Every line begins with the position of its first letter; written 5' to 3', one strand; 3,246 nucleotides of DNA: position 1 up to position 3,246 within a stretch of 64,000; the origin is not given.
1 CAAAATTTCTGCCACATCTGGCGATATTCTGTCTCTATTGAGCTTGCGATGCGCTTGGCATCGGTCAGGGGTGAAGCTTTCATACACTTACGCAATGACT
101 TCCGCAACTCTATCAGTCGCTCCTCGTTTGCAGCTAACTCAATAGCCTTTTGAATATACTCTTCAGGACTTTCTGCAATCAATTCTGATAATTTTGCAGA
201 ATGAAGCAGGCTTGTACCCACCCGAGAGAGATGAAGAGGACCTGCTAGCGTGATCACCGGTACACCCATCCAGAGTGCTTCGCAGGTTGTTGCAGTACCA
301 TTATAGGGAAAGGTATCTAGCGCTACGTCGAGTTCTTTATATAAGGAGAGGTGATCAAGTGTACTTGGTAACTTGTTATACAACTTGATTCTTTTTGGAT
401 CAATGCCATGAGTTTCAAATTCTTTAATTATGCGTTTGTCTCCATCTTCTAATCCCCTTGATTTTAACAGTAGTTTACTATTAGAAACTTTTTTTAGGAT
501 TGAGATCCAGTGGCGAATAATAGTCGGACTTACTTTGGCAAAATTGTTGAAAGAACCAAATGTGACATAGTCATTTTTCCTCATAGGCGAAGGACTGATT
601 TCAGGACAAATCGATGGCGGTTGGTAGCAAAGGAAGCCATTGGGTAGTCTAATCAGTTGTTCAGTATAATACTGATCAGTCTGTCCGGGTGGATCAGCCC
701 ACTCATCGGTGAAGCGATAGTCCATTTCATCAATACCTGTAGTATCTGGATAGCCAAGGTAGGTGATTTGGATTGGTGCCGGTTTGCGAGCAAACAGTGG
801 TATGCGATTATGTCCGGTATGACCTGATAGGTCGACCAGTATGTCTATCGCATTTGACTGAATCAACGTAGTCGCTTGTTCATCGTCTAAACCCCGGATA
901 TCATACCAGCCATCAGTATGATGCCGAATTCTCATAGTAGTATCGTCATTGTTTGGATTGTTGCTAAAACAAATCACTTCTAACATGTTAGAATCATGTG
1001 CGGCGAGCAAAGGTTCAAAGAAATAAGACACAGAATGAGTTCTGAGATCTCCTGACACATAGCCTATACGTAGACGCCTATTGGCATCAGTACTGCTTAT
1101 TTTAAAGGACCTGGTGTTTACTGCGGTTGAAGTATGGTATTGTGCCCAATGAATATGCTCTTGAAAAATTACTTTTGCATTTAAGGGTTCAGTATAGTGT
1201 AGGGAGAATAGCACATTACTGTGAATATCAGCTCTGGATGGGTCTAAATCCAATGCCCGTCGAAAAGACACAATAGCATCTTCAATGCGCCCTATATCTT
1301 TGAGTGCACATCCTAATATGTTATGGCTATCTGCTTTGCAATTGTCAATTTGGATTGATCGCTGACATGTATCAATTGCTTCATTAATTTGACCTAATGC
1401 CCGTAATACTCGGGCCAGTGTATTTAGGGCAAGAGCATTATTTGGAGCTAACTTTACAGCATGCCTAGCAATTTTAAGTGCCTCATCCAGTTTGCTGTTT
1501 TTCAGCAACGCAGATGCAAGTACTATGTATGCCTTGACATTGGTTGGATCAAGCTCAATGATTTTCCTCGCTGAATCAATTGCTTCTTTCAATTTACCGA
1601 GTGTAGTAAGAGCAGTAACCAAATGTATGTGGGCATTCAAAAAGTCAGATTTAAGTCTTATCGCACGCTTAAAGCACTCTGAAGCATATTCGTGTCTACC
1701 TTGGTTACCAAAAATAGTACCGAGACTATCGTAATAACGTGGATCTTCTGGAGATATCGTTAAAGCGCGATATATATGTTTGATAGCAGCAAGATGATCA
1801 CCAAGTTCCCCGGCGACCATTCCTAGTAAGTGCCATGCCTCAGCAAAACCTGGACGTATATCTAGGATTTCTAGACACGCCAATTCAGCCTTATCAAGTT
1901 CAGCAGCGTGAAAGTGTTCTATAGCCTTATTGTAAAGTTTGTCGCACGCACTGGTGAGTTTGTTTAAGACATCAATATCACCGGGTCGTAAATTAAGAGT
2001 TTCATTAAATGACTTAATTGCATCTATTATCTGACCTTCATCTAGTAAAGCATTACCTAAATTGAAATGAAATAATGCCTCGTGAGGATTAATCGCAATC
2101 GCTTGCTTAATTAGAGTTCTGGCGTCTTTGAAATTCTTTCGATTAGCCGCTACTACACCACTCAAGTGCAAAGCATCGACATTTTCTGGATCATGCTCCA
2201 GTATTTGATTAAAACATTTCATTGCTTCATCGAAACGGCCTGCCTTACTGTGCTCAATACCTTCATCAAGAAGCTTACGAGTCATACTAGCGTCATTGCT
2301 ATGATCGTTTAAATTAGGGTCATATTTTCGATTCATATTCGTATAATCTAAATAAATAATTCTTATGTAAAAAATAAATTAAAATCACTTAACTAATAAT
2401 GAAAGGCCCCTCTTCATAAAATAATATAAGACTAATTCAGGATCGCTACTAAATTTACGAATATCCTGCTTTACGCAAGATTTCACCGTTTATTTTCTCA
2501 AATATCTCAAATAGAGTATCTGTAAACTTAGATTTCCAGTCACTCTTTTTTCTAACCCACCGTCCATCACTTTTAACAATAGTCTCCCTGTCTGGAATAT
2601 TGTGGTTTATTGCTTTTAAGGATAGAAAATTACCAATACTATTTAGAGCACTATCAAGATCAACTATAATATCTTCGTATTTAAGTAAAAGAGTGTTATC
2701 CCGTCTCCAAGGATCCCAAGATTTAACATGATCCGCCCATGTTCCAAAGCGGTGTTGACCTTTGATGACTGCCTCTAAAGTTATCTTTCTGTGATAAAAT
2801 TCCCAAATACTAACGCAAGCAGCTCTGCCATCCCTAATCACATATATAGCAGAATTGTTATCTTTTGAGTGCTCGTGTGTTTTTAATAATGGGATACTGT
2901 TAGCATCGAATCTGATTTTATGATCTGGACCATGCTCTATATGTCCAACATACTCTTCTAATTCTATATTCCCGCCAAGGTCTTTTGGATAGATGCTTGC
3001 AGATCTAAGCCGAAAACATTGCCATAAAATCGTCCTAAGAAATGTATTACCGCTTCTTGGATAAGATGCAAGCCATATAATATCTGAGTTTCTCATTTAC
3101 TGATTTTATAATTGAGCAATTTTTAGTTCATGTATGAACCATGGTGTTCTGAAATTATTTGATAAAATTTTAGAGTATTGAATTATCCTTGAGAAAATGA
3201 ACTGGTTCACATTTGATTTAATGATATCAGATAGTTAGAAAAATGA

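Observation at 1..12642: Candidate undescribed export system: T1SS with an embedded ExeA-TPR ATPase, chimeric MFP, SapC and neighbouring glycosyl/sulfo-transferases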

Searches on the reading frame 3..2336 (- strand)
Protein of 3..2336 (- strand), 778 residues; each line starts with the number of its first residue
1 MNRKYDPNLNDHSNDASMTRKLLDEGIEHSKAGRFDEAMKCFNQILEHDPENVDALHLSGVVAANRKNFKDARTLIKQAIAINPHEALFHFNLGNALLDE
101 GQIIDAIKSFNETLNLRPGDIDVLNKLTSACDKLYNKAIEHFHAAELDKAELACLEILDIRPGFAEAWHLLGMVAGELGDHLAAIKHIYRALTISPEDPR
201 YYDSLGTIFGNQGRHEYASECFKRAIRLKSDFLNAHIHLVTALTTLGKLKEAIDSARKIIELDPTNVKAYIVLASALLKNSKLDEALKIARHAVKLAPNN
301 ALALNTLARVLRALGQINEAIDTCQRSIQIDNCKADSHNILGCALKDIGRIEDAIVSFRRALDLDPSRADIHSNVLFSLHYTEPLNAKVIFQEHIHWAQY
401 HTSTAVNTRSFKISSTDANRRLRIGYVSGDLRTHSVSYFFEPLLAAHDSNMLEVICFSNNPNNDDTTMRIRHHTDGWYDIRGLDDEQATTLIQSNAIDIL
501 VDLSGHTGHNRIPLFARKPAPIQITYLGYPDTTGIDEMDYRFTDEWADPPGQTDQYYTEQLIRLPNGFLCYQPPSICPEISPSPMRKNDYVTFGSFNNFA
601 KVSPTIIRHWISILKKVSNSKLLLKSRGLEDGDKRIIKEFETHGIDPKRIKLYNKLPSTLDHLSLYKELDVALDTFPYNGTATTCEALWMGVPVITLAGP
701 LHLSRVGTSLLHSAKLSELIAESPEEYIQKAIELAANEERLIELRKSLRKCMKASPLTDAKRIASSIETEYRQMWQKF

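Call 7: search_protein_families(library=ncbifam, proteins=[window:3-2336:-], max_evalue=0.001)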
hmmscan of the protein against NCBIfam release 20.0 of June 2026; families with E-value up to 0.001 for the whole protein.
window:3-2336:- (778 aa): 41 families (the best 25 are shown)
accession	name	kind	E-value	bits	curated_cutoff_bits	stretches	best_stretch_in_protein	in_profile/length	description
NF040959.1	MamA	equivalog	2.1e-45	154.7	200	3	233-365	71-203/204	magnetosome protein MamA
TIGR02917.1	PEP_TPR_lipo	equivalog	7.9e-35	120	312.2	2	32-199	172-329/899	XrtA/PEP-CTERM system TPR-repeat protein PrsT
TIGR02521.1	type_IV_pilW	equivalog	2.1e-28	99.5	154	4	8-114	20-126/234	type IV pilus biogenesis/stability protein PilW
NF033762.1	social_mot_Tgl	equivalog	7.5e-22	77.9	225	3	24-115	36-128/252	social motility TPR repeat lipoprotein Tgl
NF033758.1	gliding_GltE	equivalog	3.1e-20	72.5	225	1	39-306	72-330/411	adventurous gliding motility TPR repeat lipoprotein GltE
TIGR02552.1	LcrH_SycD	equivalog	3.8e-20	72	104.8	3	130-230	17-117/136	SycD/LcrH family type III secretion system chaperone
TIGR00990.1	3a0801s09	subfamily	4.5e-15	55.3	757.25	1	247-395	345-487/615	mitochondrial import receptor subunit TOM70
NF033920.0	C39_PA2778_fam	equivalog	2.3e-14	53.4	150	1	238-330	161-253/255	PA2778 family cysteine peptidase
NF052415.1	T3SS_chap_SctY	equivalog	5.9e-14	52.5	70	1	271-363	10-105/106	type III secretion apparatus assembly chaperone SctY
NF049992.1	NGTferase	equivalog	2.3e-13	49.6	1000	1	518-748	356-584/614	UDP-glucose:protein N-beta-glucosyltransferase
NF009037.0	PRK12370.1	equivalog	2.4e-13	49.3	589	2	183-308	322-448/553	HilA/EilA family virulence transcriptional regulator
TIGR03939.1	PGA_TPR_OMP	equivalog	7.5e-13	47.6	366.65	2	33-139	100-206/800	poly-beta-1,6 N-acetyl-D-glucosamine export porin PgaA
NF052400.1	M48_BAM_BepA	equivalog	3.9e-11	42.4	570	1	26-147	314-435/483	beta-barrel assembly-enhancing protease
NF008391.2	PRK11189.1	equivalog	7.2e-11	42.1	250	0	172-264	72-164/297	lipoprotein NlpI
NF047558.1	TPR_END_plus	domain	3.5e-10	39.7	32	0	342-369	6-34/56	TPR end-of-group domain-containing protein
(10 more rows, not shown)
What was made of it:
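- On HMW1C-type protein glycosyltransferase acting on a secreted adhesin: The NGTferase model scores 49.6 bits against a cutoff of 1000 (call 7).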

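Call 8: search_protein_families(library=pfam, proteins=[window:3-2336:-], max_evalue=0.001)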
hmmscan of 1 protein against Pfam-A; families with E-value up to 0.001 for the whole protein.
window:3-2336:- (778 aa): 31 families (the best 25 are shown)
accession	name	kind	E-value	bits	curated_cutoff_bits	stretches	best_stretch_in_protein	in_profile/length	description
PF13844.12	Glyco_transf_41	-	2.1e-58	198.4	25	2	410-569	69-229/543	Glycosyl transferase family 41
PF00515.34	TPR_1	-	1.9e-54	179.8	27.8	2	335-367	1-33/34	Tetratricopeptide repeat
PF07719.23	TPR_2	-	1.7e-49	162.3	27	3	25-52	7-34/34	Tetratricopeptide repeat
PF13181.12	TPR_8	-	3.4e-42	139.4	25.7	2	335-367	1-33/34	Tetratricopeptide repeat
PF13431.12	TPR_17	-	1.3e-39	131.6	24.4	3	257-287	3-33/34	Tetratricopeptide repeat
PF13414.12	TPR_11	-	3.1e-38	129.6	26.8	1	344-374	3-33/42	TPR repeat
PF13432.12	TPR_16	-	2e-33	114.9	32.7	3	23-86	1-64/65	Tetratricopeptide repeat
PF13428.12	TPR_14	-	2e-29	99.5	23.5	1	268-309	2-43/44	Tetratricopeptide repeat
PF14559.12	TPR_19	-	1e-27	96.7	25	4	31-88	3-60/68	Tetratricopeptide repeat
PF13424.12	TPR_12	-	5.5e-25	87.8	30.1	3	165-229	3-75/77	Tetratricopeptide repeat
PF23914.1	TPR_CcmH_CycH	-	4.3e-23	82.3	42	2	198-299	49-153/158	Cytochrome c-type biogenesis protein H TPR domain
PF12895.13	ANAPC3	-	1.3e-16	61.1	27.2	2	256-324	12-79/82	Anaphase-promoting complex, cyclosome, subunit 3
PF13374.12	TPR_10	-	1.9e-13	50.4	27.5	0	301-330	2-31/42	Tetratricopeptide repeat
PF13371.12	TPR_9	-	7.4e-13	48.8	35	0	20-56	30-66/73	Tetratricopeptide repeat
PF03704.23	BTAD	-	8.9e-12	46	22.1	0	220-293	49-122/146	Bacterial transcriptional activator domain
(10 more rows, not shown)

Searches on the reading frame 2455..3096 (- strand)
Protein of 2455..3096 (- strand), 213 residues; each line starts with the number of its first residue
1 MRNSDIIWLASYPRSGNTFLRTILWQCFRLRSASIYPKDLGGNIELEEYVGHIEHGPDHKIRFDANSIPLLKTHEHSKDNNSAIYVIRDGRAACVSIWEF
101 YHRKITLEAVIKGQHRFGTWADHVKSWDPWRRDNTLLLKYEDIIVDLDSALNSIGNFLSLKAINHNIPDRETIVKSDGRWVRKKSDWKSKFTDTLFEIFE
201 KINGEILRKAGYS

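Call 3: search_protein_families(library=pfam, proteins=[window:2455-3096:-], max_evalue=0.01)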
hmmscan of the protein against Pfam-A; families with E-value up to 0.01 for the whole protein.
window:2455-3096:- (213 aa): 2 families
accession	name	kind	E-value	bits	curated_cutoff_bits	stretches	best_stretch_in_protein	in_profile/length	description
PF00685.33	Sulfotransfer_1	-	1.5e-19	70.9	22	1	7-163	4-184/255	Sulfotransferase domain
PF13469.12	Sulfotransfer_3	-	0.00042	21.1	27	0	84-161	128-213/216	Sulfotransferase family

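Call 7: search_protein_families(library=ncbifam, proteins=[window:2455-3096:-], max_evalue=0.001)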
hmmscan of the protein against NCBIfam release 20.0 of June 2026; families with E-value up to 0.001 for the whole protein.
window:2455-3096:- (213 aa): 0 families

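Call 70: search_solved_structures(query=window:2455-3096:-, max_evalue=0.01)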
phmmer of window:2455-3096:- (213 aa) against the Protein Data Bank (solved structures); distinct sequences matched with E-value up to 0.01: 39.
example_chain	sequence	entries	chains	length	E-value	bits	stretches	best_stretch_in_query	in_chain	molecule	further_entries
5x2b_D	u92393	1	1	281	8e-09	38.5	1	4-162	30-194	Sulfotransferase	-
5x2b_F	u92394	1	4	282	8e-09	38.5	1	4-162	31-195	Sulfotransferase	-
5x2b_C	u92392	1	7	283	8.1e-09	38.5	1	4-162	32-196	Sulfotransferase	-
1q1z_A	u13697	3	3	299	6.2e-08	35.6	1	5-159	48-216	sulfotransferase family, cytosolic, 2B, member 1 isoform b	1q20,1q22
1q1q_A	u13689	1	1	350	1.2e-07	34.6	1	5-159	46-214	sulfotransferase family, cytosolic, 2B, member 1 isoform a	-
2zpt_X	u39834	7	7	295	2.2e-07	33.8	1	5-158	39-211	Tyrosine-ester sulfotransferase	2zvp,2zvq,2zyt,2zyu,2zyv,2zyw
1zd1_A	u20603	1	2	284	2.5e-07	33.6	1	3-161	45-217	Sulfotransferase 4A1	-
1hy3_A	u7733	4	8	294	3.8e-07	33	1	5-163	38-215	ESTROGEN SULFOTRANSFERASE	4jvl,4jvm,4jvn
1g3m_A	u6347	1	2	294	1.4e-06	31.2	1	5-163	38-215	ESTROGEN SULFOTRANSFERASE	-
3f3y_A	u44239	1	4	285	1.4e-06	31.1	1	2-159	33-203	Bile salt sulfotransferase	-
2qp4_A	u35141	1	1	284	1.5e-06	31.1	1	2-159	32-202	Bile salt sulfotransferase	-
1efh_A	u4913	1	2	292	1.5e-06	31.1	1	2-159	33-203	HYDROXYSTEROID SULFOTRANSFERASE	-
1j99_A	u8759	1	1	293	1.6e-06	31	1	2-159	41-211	ALCOHOL SULFOTRANSFERASE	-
4ifb_A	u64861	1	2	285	1.6e-06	31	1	2-159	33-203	Bile salt sulfotransferase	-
1ov4_A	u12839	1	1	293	1.7e-06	30.8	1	2-159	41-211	Alcohol sulfotransferase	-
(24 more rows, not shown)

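Call 72: find_homologous_proteins(query=window:2455-3096:-, max_evalue=1e-10)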
Query window:2455-3096:- (213 aa): 565 proteins with E <= 1e-10 among 637 candidates; the best 120 are listed.
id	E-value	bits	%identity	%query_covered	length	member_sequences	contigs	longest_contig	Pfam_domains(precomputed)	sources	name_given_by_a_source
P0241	2.5e-143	493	100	100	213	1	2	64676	PF00685.34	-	-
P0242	2.6e-117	408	82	100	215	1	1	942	PF00685.34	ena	-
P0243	4.5e-104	365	73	100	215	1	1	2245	PF00685.34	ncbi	-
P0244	9.3e-99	347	70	100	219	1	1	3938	PF13469.13,PF00685.34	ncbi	-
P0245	7.4e-95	335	66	100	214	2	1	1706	PF00685.34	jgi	jgi:Sulfotransferase domain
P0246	2.1e-94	333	67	100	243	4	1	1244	PF00685.34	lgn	-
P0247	3.4e-93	329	66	100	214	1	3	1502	PF00685.34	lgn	-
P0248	1.2e-92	327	65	100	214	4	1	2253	PF00685.34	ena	-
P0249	1.3e-92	327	66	100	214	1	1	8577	PF00685.34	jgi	jgi:hypothetical protein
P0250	7.0e-92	325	65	100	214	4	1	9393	PF00685.34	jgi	-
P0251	1.7e-90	320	64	97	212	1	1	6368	PF00685.34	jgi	-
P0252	2.7e-90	320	64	100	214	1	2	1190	PF00685.34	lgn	-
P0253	9.6e-90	318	64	100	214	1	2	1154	PF00685.34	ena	-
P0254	1.3e-89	318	63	100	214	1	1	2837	PF00685.34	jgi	jgi:hypothetical protein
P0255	1.5e-89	317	63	100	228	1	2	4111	PF00685.34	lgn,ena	-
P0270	4.0e-87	309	63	100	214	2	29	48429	PF00685.34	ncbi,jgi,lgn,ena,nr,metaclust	ncbi:MAG: hypothetical protein A3J49_12195 [Gallionellales bacterium RIFCSPHIGHO2_02_FULL_57_16]|nr:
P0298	5.6e-84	299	60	97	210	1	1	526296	PF00685.34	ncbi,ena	-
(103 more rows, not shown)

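Call 73: find_encoding_contigs(protein=P0298, flank=10000, max_places=1)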
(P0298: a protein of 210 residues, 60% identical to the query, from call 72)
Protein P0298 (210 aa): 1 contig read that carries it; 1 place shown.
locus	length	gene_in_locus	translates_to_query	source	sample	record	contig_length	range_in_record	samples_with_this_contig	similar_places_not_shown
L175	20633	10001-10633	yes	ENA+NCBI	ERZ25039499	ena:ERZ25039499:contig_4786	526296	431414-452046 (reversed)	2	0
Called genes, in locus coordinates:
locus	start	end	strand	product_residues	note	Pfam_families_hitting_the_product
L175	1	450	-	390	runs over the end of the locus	-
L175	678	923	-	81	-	PF10531:SLBB, PF22461:SLBB_2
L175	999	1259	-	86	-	PF02563:Poly_export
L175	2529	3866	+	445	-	PF03349:Toluene_X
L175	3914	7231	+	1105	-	PF16403:Bact_surface_Ig-like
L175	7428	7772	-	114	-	PF12762:DDE_Tnp_IS1595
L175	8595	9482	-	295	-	-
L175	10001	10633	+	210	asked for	PF00685:Sulfotransfer_1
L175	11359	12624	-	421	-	PF00515:TPR_1 (faint), PF07719:TPR_2 (faint), PF13176:TPR_7 (faint), PF13181:TPR_8 (faint), PF13424:TPR_12 (faint), PF14559:TPR_19 (weak), PF00685:Sulfotransfer_1, PF13469:Sulfotransfer_3, +2 more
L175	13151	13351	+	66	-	-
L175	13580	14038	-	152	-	-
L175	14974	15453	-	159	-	-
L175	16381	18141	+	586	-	PF00515:TPR_1 (faint), PF07719:TPR_2 (faint), PF13176:TPR_7 (faint), PF13181:TPR_8 (faint), PF13374:TPR_10 (faint), PF13424:TPR_12 (faint), PF13414:TPR_11 (weak), PF13844:Glyco_transf_41, +5 more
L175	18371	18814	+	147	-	PF01220:DHquinase_II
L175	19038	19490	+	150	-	PF00364:Biotin_lipoyl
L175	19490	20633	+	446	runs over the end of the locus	PF00289:Biotin_carb_N, PF02222:ATP-grasp (weak), PF02655:ATP-grasp_3 (weak), PF02786:CPSase_L_D2, PF07478:Dala_Dala_lig_C (weak), PF02785:Biotin_carb_C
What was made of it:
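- One unrelated MAG has a sulfotransferase homologue and a TPR-GT41 a few kb from an ATPase-containing polysaccharide locus (L175, call 73).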

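Call 74: find_encoding_contigs(protein=P0270, flank=10000, max_places=1)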
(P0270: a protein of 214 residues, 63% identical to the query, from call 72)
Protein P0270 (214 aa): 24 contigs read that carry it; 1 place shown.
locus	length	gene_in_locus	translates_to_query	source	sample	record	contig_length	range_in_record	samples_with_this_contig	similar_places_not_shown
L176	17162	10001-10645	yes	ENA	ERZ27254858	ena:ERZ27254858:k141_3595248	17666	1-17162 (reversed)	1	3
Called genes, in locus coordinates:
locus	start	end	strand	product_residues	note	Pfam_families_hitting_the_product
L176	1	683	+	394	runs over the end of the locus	?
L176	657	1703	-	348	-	PF01180:DHO_dh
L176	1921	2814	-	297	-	-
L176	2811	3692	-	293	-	PF04376:ATE_N, PF04377:ATE_C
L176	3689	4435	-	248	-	PF03588:Leu_Phe_trans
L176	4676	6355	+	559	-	PF27104:FimW_N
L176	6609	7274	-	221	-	PF02230:Abhydrolase_2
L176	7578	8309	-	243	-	PF04751:DarP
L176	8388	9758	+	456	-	PF01523:PmbA_TldD_1st, PF19290:PmbA_TldD_2nd, PF19289:PmbA_TldD_3rd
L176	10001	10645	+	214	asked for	PF00685:Sulfotransfer_1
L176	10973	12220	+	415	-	PF00464:SHMT, PF00155:Aminotran_1_2, PF01212:Beta_elim_lyase (weak)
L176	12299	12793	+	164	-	PF22811:Zn_ribbon_NrdR, PF03477:ATP-cone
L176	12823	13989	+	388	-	PF00383:dCMP_cyt_deam_1, PF14437:MafB19-deam, PF01872:RibD_C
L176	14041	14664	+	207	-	PF00677:Lum_binding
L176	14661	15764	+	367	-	PF00926:DHBP_synthase, PF00925:GTP_cyclohydro2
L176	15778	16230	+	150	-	PF00885:DMRL_synthase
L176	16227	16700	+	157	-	PF01029:NusB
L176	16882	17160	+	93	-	?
